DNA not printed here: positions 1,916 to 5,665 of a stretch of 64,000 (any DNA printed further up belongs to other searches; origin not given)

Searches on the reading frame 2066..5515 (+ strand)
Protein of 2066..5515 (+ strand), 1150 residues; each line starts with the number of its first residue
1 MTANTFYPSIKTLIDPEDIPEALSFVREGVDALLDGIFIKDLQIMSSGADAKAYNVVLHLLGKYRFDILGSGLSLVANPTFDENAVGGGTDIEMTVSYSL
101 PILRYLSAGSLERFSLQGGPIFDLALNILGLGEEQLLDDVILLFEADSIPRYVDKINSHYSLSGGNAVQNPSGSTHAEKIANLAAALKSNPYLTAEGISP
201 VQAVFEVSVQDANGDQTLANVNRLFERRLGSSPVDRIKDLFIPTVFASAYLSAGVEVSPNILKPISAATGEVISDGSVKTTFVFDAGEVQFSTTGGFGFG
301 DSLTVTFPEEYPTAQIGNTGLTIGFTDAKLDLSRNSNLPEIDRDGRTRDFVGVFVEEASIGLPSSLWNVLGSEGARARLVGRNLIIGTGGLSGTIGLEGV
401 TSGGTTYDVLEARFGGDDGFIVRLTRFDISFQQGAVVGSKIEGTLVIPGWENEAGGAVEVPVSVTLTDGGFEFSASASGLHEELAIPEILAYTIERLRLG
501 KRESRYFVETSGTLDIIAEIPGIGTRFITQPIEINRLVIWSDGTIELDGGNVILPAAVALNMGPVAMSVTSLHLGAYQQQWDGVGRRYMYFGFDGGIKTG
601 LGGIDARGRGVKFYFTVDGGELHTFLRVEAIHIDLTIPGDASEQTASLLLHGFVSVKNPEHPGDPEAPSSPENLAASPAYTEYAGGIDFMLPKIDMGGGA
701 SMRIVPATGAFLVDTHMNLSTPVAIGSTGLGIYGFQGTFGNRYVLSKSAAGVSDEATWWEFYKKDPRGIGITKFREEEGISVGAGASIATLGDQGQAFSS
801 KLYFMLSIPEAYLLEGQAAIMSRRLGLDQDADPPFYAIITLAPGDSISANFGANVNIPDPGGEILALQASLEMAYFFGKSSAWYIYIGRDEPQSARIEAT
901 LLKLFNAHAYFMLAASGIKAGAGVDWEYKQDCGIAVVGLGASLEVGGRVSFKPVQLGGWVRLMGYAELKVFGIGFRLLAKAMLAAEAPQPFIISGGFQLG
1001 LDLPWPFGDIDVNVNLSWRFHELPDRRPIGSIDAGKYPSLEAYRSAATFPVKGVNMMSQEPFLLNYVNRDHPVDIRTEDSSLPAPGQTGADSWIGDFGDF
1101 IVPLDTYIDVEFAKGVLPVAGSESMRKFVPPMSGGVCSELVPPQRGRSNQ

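Call 91: predict_structure(alignment_id=A8)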
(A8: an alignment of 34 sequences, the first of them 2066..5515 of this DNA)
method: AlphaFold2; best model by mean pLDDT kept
length: 1150 residues; sequences in the alignment: 34
mean_pLDDT: 73.5   pTM: 0.41
mean pLDDT of the five models: 73.5, 72.6, 71.7, 68.5, 66.7
residues with pLDDT >= 90: 36; 70-90: 713; 50-70: 334; < 50: 67
segments of 3 or more residues with pLDDT < 50: 1-4, 601-608, 661-678, 975-977, 1133-1136, 1138-1146, 1148-1150
pLDDT, mean of each block of 10 residues (from residue 1): 53 67 57 71 71 76 68 74 61 77 64 67 78 86 86 89 85 84 87 84 87 83 81 75 73 79 83 78 72 63 76 85 86 78 84 88 66 68 87 87 73 65 85 85 76 70 66 61 72 74 70 79 68 78 64 71 66 72 71 66 48 77 75 67 76 71 43 45 84 84 86 88 84 90 88 80 79 87 89 83 86 85 68 79 83 73 73 81 81 79 77 79 64 60 55 56 56 55 56 66 68 73 60 73 78 81 83 53 78 87 83 58 58 48 46
secondary structure, 60 per line:
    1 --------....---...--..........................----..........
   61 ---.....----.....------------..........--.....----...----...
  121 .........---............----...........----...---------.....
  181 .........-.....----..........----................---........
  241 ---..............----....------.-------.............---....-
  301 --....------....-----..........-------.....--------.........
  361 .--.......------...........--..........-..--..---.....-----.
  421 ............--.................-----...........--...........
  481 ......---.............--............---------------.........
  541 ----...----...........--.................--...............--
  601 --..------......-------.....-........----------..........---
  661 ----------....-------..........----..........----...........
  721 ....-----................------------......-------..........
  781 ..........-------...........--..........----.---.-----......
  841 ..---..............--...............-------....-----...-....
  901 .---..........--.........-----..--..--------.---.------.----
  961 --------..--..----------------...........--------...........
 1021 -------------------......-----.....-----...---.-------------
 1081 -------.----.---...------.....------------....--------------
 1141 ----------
elements in order (helices of 4 or more, strands of 3 or more residues): H21-36 E37-46 E51-60 E64-68 E73-77 E90-99 H102-106 H118-129 H133-144 H149-159 H176-189 H191-195 H200-209 H214-229 H233-240 E244-257 E262-265 E280-292 E296-299 E303-306 E313-316 E322-331 H339-343 E352-361 H364-370 E377-387 E390-399 E410-414 E420-432 E435-451 E457-467 E470-486 E490-502 E505-516 E532-540 E545-547 E552-562 E565-581 E584-598 E611-616 E624-628 E630-637 E648-657 H671-674 E682-691 E696-705 E710-724 E730-745 H758-763 E774-790 E798-808 E811-820 E835-842 E846-859 E862-876 E884-887 E897-901 E905-914 E917-925 E991-1001 E1010-1020 H1040-1045 E1051-1055 E1061-1063 E1106-1110 H1123-1126

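Call 93: fold_search(model_id=the predicted structure, library=pdb)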
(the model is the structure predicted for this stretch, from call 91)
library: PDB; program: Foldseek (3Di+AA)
matches with E <= 10: 375; with E <= 0.001: 7
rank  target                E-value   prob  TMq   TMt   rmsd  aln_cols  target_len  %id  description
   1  8h1s_C                3.8e-05  0.90  0.12  0.14  24.5       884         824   10  Crystal structure of apo-LptDE complex (released 2023-10-11)
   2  4q35_A                6.4e-05  0.98  0.15  0.20  21.6       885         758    6  Structure of a membrane protein (released 2014-06-25)
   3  5iv9_A                6.7e-05  0.93  0.14  0.18  19.9       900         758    7  The LPS Transporter LptDE from Klebsiella pneumoniae, full-length (released 2016-05-18)
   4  9ia0_A                7.1e-05  0.95  0.13  0.17  22.1       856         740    7  LpDE from Escherichia coli (released 2025-12-10)
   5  9bde_A                8.1e-05  0.80  0.13  0.13  43.3      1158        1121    8  Middle Region of Apolipoprotein B 100 bound to Low Density Lipoprotein Receptor (released 2024-12-25)
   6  9ea7                  1.3e-04  0.80  0.11  0.05  46.9      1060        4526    9  The Structure of ApoB100 from Human Low-Density Lipoprotein (released 2024-12-18)
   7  9ia2_A                2.8e-04  0.97  0.16  0.22  21.9       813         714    8  LpDEM from Escherichia coli (released 2025-12-10)
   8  9fz5_A                1.0e-03  0.66  0.13  0.17  22.7       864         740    8  Cryo-EM structure of LptDE-YedD complex from Escherichia Coli (released 2025-04-09)
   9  9fy9_D                3.1e-03  0.80  0.15  0.22  24.2       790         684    9  Cryo-EM structure of the type 1 chaperone-usher pilus FimD-tip complex (FimDHGFC) - Conformer 1 (released 2025-06-04)
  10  5ixm_A                4.1e-03  0.80  0.14  0.24  21.4       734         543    7  The LPS Transporter LptDE from Yersinia pestis, core complex (released 2016-05-18)
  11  9e9r                  4.1e-03  0.33  0.12  0.04  46.9      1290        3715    9  The Structure of ApoB100 from Human Low-Density Lipoprotein (released 2024-12-18)
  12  9kn3_A                4.3e-03  0.41  0.12  0.16  21.6       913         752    6  Cryo-EM structure of LptDEM complex from Escherichia coli (released 2025-07-23)
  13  9i98_A                6.6e-03  0.80  0.14  0.25  18.6       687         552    6  Cryo-EM structure of Shigella flexneri LptDE bound by a Bicyclic peptide molecule (Compound 13) (released 2025-10-15)
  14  5ixm_G                1.1e-02  0.41  0.11  0.19  22.0       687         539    7  The LPS Transporter LptDE from Yersinia pestis, core complex (released 2016-05-18)
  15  6e14_D                1.2e-02  0.35  0.13  0.17  25.7       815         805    8  Handover mechanism of the growing pilus by the bacterial outer membrane usher FimD (released 2018-10-17)
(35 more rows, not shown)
